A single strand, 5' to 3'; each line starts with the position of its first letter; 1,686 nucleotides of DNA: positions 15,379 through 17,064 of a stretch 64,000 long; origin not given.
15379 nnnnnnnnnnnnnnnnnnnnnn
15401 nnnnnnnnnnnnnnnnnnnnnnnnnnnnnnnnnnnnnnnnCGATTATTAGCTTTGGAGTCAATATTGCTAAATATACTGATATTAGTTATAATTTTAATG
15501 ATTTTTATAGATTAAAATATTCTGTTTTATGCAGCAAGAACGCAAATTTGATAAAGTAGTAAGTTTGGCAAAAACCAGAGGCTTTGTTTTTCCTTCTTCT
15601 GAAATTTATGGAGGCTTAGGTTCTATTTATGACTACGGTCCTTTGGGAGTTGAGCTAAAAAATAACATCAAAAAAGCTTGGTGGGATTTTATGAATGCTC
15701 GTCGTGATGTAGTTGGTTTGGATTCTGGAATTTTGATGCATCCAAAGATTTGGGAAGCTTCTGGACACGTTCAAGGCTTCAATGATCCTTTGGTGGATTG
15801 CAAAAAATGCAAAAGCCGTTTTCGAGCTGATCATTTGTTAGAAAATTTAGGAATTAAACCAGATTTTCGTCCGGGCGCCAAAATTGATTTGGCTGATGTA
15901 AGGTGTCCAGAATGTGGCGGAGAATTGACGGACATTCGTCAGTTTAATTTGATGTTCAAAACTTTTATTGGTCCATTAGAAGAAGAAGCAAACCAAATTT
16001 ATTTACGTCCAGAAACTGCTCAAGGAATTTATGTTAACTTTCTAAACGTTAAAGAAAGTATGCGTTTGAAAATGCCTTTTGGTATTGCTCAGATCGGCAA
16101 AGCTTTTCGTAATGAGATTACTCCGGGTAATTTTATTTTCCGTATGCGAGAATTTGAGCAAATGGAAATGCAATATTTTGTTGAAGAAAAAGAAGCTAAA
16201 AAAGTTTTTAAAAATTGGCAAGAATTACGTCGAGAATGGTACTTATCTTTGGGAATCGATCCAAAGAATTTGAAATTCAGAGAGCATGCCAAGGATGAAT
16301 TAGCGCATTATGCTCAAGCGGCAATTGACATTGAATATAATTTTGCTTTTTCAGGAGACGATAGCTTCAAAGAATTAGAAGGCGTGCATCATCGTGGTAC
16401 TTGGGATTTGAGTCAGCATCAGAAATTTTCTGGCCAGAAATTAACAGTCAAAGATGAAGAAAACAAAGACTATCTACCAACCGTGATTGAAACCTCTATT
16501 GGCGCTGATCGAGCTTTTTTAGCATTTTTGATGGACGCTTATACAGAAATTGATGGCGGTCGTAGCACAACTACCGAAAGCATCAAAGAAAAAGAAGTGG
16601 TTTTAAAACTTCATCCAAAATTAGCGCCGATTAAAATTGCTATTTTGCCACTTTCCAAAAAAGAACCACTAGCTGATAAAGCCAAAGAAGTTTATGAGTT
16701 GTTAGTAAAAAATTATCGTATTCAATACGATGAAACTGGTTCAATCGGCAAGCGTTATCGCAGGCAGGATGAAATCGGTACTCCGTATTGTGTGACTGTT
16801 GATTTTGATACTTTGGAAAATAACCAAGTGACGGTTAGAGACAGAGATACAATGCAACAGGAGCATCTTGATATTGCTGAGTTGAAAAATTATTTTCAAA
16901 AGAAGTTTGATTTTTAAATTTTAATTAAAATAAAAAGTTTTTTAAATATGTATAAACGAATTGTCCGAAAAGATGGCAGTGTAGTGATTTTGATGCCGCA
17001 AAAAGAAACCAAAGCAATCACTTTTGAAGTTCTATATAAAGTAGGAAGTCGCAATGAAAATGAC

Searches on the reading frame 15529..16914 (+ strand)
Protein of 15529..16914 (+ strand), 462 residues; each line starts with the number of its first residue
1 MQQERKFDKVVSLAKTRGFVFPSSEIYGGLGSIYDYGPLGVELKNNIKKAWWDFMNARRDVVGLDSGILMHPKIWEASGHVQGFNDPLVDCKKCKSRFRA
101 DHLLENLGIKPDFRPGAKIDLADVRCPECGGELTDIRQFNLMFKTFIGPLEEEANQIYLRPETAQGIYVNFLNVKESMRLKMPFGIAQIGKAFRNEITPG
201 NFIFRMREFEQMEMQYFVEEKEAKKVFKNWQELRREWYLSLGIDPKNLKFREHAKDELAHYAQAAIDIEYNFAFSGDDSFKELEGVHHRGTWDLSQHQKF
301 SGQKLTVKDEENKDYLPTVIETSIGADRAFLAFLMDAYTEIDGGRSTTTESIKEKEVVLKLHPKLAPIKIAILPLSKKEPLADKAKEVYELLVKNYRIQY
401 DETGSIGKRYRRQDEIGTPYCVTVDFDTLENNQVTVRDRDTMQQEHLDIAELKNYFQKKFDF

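Call 82: search_protein_families(library=pfam, proteins=[window:15529-16914:+], max_evalue=0.01)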
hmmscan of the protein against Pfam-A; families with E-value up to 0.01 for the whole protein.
window:15529-16914:+ (462 aa): 2 families
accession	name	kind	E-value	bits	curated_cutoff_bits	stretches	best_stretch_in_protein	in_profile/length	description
PF03129.25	HGTP_anticodon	-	8.1e-24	84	21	1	369-458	1-93/94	Anticodon binding domain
PF00587.30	tRNA-synt_2b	-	3.8e-15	56.8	29.3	1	152-333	6-175/179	tRNA synthetase class II core domain (G, H, P, S and T)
